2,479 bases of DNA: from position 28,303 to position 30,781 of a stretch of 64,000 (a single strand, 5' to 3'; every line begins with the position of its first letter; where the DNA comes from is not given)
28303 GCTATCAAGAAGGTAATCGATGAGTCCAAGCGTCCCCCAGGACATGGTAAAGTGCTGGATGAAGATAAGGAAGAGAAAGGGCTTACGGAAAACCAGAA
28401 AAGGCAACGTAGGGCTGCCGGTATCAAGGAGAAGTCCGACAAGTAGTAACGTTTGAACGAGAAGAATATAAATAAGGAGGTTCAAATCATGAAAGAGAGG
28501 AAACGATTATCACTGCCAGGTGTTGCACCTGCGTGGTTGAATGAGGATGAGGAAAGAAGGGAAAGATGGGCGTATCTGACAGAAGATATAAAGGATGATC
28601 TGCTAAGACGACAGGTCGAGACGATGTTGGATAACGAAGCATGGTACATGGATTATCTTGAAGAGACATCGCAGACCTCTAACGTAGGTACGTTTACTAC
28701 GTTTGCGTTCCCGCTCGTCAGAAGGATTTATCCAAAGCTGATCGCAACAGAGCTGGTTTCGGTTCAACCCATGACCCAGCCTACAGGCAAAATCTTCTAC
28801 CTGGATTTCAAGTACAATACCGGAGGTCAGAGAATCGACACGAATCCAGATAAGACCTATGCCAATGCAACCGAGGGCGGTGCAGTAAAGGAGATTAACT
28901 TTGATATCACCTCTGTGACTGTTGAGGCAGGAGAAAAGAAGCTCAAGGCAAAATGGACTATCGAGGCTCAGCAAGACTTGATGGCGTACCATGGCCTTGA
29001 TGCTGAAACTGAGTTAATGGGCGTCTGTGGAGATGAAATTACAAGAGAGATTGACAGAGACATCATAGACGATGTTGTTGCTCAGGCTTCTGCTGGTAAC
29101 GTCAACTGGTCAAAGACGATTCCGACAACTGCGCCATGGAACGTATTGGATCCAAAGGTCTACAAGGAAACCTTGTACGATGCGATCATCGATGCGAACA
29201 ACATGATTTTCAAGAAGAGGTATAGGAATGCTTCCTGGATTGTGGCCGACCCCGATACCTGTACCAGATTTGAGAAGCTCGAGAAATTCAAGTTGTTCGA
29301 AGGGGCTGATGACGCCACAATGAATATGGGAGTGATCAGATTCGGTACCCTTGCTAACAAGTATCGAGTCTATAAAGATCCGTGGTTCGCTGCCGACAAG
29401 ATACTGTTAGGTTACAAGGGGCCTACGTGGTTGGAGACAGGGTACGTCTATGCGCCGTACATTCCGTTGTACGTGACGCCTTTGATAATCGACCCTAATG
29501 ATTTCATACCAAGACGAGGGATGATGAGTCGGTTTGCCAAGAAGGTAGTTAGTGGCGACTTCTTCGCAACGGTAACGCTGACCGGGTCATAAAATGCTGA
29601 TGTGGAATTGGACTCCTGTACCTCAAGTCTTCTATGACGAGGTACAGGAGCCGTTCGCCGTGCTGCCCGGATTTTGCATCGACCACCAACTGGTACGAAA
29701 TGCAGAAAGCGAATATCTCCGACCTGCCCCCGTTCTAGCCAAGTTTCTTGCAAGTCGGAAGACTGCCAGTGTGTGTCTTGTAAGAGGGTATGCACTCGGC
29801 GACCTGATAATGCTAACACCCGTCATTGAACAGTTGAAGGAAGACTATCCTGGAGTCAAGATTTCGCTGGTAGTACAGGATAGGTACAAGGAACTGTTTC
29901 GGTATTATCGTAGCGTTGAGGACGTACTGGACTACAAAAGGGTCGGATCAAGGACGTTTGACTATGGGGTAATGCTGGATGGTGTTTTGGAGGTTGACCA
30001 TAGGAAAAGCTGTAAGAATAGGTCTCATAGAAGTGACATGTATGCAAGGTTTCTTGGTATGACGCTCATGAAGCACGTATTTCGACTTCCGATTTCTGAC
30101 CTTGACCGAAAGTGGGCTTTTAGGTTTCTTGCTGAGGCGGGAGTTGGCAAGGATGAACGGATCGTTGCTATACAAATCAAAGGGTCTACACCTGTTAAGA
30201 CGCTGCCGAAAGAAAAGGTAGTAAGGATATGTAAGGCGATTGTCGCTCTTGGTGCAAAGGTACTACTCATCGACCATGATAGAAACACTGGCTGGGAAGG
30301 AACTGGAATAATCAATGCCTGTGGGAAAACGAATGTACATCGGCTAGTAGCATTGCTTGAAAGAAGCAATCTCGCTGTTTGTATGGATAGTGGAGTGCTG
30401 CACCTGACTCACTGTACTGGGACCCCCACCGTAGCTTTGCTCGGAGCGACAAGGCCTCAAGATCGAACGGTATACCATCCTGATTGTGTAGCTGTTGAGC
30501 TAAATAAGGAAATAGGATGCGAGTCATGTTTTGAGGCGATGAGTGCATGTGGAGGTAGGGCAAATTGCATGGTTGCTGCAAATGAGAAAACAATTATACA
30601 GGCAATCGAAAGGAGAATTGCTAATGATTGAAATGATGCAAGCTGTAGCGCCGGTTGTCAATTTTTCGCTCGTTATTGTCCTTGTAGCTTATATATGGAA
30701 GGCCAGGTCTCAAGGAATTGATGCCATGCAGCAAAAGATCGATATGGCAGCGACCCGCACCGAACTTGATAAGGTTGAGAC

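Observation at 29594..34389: Glycosyltransferase cassette embedded in the virion-structure operon (candidate virion glycosylation system)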

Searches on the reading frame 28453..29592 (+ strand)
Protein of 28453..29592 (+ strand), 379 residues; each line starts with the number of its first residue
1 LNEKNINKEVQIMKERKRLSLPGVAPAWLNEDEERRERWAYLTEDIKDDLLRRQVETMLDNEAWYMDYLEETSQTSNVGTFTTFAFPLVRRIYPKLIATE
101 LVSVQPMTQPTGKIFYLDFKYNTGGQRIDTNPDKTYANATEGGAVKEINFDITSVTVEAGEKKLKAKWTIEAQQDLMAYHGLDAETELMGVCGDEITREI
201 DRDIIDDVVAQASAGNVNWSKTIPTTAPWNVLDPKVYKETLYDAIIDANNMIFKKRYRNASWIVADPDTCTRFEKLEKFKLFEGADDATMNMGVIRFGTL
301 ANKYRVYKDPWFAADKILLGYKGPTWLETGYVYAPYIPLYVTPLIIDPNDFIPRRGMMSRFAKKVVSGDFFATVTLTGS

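Call 5: search_protein_families(library=phrogs, proteins=[window:28453-29592:+], max_evalue=0.01)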
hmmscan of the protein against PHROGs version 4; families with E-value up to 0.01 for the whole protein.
window:28453-29592:+ (379 aa): 6 families
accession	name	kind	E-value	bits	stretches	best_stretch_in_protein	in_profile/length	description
phrog_138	-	head and packaging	1.8e-65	222.7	2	138-365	175-407/444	major head protein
phrog_20655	-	head and packaging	6.7e-07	29.2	0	51-114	66-126/534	major head protein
phrog_12830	-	head and packaging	4.8e-05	24.7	1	82-116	93-127/128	major head protein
phrog_1014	-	unknown function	0.00014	21.6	1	147-339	321-517/567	-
phrog_28442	-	unknown function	0.0023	17.2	0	137-209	306-377/604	-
phrog_14392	-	unknown function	0.0075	17.1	0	193-208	26-41/47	-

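Call 9: search_dna_similar(query=window:28453-29592:+, collection=phages, mode=protein, max_rows=25)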
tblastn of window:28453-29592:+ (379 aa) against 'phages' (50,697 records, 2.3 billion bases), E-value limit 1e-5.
Records with a match: 1827; places in all: 1831; records where one place covers at least 80% of the query: 304.
Best place of each record, by identity: <60% 1827.
By first word of the organism name: Escherichia 504; Synechococcus 386; Klebsiella 150; Aeromonas 83; Vibrio 69; Shigella 69; Acinetobacter 67; Cyanophage 61; Enterobacter 55; Enterobacteria 46; and 54 more.
By host as written in the record: - 342; Escherichia coli 229; Synechococcus 107; Klebsiella pneumoniae 71; Synechococcus sp. 38; Synechococcus sp. WH7803 28; Escherichia coli B 28; Aeromonas salmonicida 27; and 399 more.
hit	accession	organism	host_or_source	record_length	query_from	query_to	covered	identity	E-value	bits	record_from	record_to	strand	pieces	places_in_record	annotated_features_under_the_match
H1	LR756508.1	uncultured phage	metagenomic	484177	29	376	86%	39.4%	7e-43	233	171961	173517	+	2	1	record has no annotation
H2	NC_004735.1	Rhodothermus phage RM378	Rhodothermus marinus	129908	5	372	97%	32.9%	9e-23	182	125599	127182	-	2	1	similar to major head protein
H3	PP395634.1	Microcystis phage Mel-JY01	Microcystis elabens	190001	42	376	86%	35.7%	3e-35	206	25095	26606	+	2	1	capsid protein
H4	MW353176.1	Flavobacterium phage vB_FspM_immuto_3-5A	Flavobacterium sp. LMO8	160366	29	377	87%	34.7%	9e-38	212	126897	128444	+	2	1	major capsid protein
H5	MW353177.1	Flavobacterium phage vB_FspM_immuto_13-6C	Flavobacterium sp. LMO8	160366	29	377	87%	34.7%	9e-38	212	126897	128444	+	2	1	major capsid protein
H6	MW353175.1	Flavobacterium phage vB_FspM_immuto_2-6A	Flavobacterium sp. LMO8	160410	29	377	87%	34.7%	9e-38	212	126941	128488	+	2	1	major capsid protein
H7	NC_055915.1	Flavobacterium phage vB_FspM_immuto_2-6A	Flavobacterium sp. LMO8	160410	29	377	87%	34.7%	9e-38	212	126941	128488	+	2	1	major capsid protein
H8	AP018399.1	Xanthomonas phage XacN1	Xanthomonas citri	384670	34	363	87%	33.4%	1e-15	141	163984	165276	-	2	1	major capsid protein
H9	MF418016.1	Bacillus phage vB_BceM-HSE3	Bacillus cereus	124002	37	372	89%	31.9%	2e-18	155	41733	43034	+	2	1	major capsid protein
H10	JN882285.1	Cronobacter phage vB_CsaM_GAP32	Cronobacter sakazakii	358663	6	356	93%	30.0%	5e-31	130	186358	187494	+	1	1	precursor of major head subunit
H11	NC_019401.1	Cronobacter phage vB_CsaM_GAP32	Cronobacter sakazakii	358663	6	356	93%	30.0%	5e-31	130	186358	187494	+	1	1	major head protein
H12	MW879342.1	Erwinia phage pEa_SNUABM_19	Erwinia amylovora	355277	6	356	93%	30.0%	1e-30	129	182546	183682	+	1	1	hypothetical protein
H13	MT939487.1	Erwinia phage pEa_SNUABM_47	Erwinia amylovora SNUABM_01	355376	6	356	93%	30.0%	1e-30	129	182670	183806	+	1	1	putative major capsid protein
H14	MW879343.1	Erwinia phage pEa_SNUABM_44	Erwinia amylovora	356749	6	356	93%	30.0%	1e-30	129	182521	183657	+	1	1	hypothetical protein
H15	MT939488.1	Erwinia phage pEa_SNUABM_50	Erwinia amylovora SNUABM_01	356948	6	356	93%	30.0%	1e-30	129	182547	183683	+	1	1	putative major capsid protein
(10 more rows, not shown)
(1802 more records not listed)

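Call 56: find_related_loci(query=A4, collection=viral_contigs, flank=10000)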
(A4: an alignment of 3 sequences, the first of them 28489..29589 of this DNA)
Query A4 (367 aa) in viral_contigs; peptide patterns used: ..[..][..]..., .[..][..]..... (x = any residue, [..] = any of these).
600 stretches matched a pattern (row limit reached: there are more); 595 encode a relative of the query (tblastn E <= 1e-3); the best 80 are kept; 80 distinct loci.
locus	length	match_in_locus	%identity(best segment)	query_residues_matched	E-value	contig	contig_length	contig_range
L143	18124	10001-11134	45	15-364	1e-90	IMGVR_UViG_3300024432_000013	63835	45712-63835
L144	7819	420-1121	57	133-367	2e-85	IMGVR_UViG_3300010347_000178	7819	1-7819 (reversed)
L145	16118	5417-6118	56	133-367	2e-84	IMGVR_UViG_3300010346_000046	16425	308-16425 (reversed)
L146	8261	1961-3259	55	12-365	2e-82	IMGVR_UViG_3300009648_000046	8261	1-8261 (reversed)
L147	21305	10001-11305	52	17-365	5e-72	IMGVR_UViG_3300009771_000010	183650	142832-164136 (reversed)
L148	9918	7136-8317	36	1-367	9e-66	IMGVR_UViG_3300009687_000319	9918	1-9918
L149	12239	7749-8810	40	17-367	8e-64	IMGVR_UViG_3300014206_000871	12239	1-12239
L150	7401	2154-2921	42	132-364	2e-59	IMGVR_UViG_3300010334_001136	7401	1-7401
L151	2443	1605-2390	41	128-363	5e-60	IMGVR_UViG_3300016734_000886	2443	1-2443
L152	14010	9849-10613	42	133-364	1e-58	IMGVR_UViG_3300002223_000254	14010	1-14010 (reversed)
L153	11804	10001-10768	40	132-364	5e-56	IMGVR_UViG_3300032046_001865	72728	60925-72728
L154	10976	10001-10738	42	133-364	1e-54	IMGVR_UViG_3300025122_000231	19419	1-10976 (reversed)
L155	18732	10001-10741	41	133-363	4e-54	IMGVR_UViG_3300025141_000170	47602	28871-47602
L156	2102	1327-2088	40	133-364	8e-55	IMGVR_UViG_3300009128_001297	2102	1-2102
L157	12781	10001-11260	40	40-364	4e-54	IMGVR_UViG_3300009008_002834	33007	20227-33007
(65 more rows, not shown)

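Call 120: search_solved_structures(query=A4, max_evalue=0.01)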
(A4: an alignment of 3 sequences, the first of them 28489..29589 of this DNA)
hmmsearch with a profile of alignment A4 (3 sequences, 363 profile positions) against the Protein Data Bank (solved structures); distinct sequences matched with E-value up to 0.01: 7.
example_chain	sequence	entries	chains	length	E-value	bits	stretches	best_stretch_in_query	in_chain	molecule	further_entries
6uzc_a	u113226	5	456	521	5.8e-32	114.3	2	124-344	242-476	Major capsid protein | gp23, major capsid protein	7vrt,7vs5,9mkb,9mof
5vf3_A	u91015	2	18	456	2.3e-31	112.4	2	124-344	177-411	Major capsid protein | Mature major capsid protein gp23*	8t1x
8t9r_A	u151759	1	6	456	2.6e-31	112.2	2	124-344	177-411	Mature major capsid protein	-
8gmo_0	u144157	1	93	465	3e-31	112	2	126-344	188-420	Mature major capsid protein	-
1yue_A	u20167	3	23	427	1.9e-08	37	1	124-346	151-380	Head vertex protein Gp24 | Capsid vertex protein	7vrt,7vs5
8gmo_A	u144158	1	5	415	3.2e-08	36.2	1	124-346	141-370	Mature capsid vertex protein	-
5vf3_a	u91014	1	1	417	3.3e-08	36.2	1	124-346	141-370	Capsid vertex protein gp24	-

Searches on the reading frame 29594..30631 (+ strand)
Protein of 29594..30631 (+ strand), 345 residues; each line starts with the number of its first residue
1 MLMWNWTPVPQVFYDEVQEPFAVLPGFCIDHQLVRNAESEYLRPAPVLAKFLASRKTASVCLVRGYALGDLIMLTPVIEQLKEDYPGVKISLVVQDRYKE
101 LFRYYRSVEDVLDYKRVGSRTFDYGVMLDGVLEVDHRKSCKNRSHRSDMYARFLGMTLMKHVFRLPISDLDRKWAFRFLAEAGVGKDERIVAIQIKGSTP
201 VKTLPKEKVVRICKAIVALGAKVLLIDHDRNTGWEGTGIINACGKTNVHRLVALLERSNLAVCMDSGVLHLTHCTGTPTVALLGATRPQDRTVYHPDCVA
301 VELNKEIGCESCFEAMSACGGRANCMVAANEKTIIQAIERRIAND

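Call 3: search_protein_families(library=pfam, proteins=[window:29594-30631:+], max_evalue=0.1)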
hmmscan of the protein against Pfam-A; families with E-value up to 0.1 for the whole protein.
window:29594-30631:+ (345 aa): 1 family
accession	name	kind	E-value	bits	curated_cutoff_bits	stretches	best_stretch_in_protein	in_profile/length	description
PF01075.23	Glyco_transf_9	-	2.2e-13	50.5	22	1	173-316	90-240/247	Glycosyltransferase family 9 (heptosyltransferase)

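Call 4: search_protein_families(library=phrogs, proteins=[window:29594-30631:+], max_evalue=0.01)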
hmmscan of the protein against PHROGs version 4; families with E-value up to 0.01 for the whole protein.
window:29594-30631:+ (345 aa): 1 family
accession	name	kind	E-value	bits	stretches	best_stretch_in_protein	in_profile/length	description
phrog_24975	-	unknown function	0.006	16.4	1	188-299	135-253/509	-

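Call 28: search_solved_structures(query=window:29594-30631:+, max_evalue=1)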
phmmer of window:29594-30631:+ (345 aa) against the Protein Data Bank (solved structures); distinct sequences matched with E-value up to 1: 11.
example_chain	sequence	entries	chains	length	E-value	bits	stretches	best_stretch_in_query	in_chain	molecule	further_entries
3tov_A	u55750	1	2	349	1.7e-10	44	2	142-315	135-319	Glycosyl transferase family 9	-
6dfe_A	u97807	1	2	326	0.0012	21.5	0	60-113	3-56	ADP-heptose--LPS heptosyltransferase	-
2gt1_A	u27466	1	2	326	0.0012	21.5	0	60-113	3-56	Lipopolysaccharide heptosyltransferase-1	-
2h1f_A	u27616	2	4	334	0.0013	21.4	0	60-113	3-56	Lipopolysaccharide heptosyltransferase-1 | Lipopolysaccharide heptosyltransferase 1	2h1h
7eu3_6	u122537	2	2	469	0.029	16.9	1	59-109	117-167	Photosynthetic NDH subunit of subcomplex B1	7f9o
9grx_1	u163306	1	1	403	0.031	16.8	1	60-109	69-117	Photosynthetic NDH subunit of subcomplex B 1, chloroplastic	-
9zgl_A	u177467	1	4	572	0.13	14.8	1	182-292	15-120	Ancestral acetolactate synthase, catabolic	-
7wff_a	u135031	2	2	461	0.16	14.5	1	60-108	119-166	Photosynthetic NDH subunit of subcomplex B 1, chloroplastic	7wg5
2e0q_A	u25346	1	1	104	0.21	14.1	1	50-105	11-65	thioredoxin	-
2gb3_A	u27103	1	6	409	0.32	13.5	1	298-338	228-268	aspartate aminotransferase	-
1psw_A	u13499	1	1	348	0.32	13.5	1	240-289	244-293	ADP-HEPTOSE LPS HEPTOSYLTRANSFERASE II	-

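Call 29: search_protein_families(library=ncbifam, proteins=[window:29594-30631:+], max_evalue=0.1)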
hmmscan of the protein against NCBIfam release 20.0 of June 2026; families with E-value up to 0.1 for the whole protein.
window:29594-30631:+ (345 aa): 7 families
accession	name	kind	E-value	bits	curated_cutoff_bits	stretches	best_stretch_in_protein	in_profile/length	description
TIGR02193.1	heptsyl_trn_I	equivalog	2.5e-17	63.1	185.3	2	189-300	181-298/320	lipopolysaccharide heptosyltransferase I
TIGR02195.1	heptsyl_trn_II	equivalog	3.4e-12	46.1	134.6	1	239-340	238-336/339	lipopolysaccharide heptosyltransferase II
TIGR02201.1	heptsyl_trn_III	equivalog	4.2e-12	45.8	170.2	2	154-287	149-290/344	putative lipopolysaccharide heptosyltransferase III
NF007742.0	PRK10422.1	equivalog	4e-10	39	467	2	238-287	243-292/352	lipopolysaccharide core heptosyltransferase RfaQ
NF008204.0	PRK10964.1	equivalog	1.5e-05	24.3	437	1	239-294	235-290/322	lipopolysaccharide heptosyltransferase RfaC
NF008162.0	PRK10916.1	equivalog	0.0014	17.9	569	1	240-289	244-293/348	ADP-heptose--LPS heptosyltransferase RfaF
TIGR04414.1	hepto_Aah_TibC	equivalog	0.0092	15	200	1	187-317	203-335/374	autotransporter strand-loop-strand O-heptosyltransferase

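Call 36: find_homologous_proteins(query=window:29594-30631:+)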
Query window:29594-30631:+ (345 aa): 6 proteins with E <= 0.001 among 7008 candidates.
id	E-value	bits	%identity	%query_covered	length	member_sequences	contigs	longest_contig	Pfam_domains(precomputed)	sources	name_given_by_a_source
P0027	1.8e-215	733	100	94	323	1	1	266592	PF01075.24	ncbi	ncbi:MAG: glycosyltransferase family 9 protein [Thermodesulfobacteriota bacterium]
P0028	1.5e-44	171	33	94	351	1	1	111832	PF01075.24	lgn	-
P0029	2.7e-38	150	31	96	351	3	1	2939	PF01075.24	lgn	-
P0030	8.5e-19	86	27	66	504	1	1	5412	PF01075.24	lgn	-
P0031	3.2e-10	58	23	78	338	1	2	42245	PF01075.24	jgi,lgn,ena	-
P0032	6.9e-8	50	24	83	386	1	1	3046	PF01075.24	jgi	jgi:ADP-heptose:LPS heptosyltransferase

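Call 37: find_encoding_contigs(protein=P0028, flank=10000, max_places=2)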
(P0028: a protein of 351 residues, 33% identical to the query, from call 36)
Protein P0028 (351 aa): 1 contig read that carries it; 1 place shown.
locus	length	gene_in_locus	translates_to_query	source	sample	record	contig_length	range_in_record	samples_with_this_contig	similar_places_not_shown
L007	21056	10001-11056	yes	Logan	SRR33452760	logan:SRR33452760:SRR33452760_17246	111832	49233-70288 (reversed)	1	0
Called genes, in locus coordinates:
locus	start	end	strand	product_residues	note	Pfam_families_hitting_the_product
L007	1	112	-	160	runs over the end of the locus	PF18909:dGTP_diPhyd_N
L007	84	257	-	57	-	PF01402:RHH_1 (weak)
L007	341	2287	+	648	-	PF27249:MJ0330_N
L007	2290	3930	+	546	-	PF07230:Portal_T4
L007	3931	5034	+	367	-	-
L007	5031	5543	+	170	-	-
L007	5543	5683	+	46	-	-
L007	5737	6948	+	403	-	PF03420:Peptidase_S77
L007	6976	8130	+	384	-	PF07068:Gp23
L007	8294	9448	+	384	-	PF05265:DUF723, PF14311:DUF4379 (faint), PF05265:DUF723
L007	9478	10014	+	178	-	-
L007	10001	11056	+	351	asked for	PF01075:Glyco_transf_9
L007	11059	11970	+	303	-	PF01209:Ubie_methyltran (weak), PF02353:CMAS, PF13489:Methyltransf_23, PF03848:TehB (weak), PF13847:Methyltransf_31, PF08241:Methyltransf_11, PF08242:Methyltransf_12, PF13649:Methyltransf_25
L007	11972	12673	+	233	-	-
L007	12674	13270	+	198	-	-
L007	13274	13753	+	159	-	-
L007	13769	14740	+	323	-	PF18906:Phage_tube_2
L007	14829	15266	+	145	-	-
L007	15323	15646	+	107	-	-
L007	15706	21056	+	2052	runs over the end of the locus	PF01832:Glucosaminidase (weak)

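Call 38: find_encoding_contigs(protein=P0031, flank=10000, max_places=2)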
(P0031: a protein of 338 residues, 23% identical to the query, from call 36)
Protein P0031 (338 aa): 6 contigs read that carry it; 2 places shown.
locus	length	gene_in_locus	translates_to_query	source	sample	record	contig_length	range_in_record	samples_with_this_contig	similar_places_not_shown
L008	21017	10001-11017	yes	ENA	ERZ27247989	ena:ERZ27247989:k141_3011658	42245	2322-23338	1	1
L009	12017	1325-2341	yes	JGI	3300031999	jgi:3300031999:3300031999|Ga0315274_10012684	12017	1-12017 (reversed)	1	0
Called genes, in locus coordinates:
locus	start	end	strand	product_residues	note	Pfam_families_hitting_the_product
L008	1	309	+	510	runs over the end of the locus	PF00501:AMP-binding, PF13193:AMP-binding_C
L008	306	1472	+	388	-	PF08240:ADH_N, PF16912:Glu_dehyd_C (weak), PF00107:ADH_zinc_N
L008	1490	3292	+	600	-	PF02706:Wzz, PF01656:CbiA (weak), PF10609:ParA (weak), PF13614:AAA_31 (weak)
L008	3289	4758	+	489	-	PF01943:Polysacc_synt, PF13440:Polysacc_synt_3, PF03023:MurJ (weak)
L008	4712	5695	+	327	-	PF03279:Lip_A_acyltrans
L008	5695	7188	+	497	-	PF02310:B12-binding, PF04055:Radical_SAM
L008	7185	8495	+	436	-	PF02310:B12-binding, PF04055:Radical_SAM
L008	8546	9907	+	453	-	PF04932:Wzy_C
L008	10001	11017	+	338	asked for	PF01075:Glyco_transf_9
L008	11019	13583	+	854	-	PF02449:Glyco_hydro_42 (weak)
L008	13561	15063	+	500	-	PF02310:B12-binding, PF04055:Radical_SAM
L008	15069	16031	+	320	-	PF00535:Glycos_transf_2, PF10111:Glyco_tranf_2_2, PF13506:Glyco_transf_21, PF13641:Glyco_tranf_2_3, PF13632:Glyco_trans_2_3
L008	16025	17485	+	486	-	PF13727:CoA_binding_3, PF02397:Bac_transf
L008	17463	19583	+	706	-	PF04879:Molybdop_Fe4S4, PF00384:Molybdopterin, PF01568:Molydop_binding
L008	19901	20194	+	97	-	-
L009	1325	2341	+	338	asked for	PF01075:Glyco_transf_9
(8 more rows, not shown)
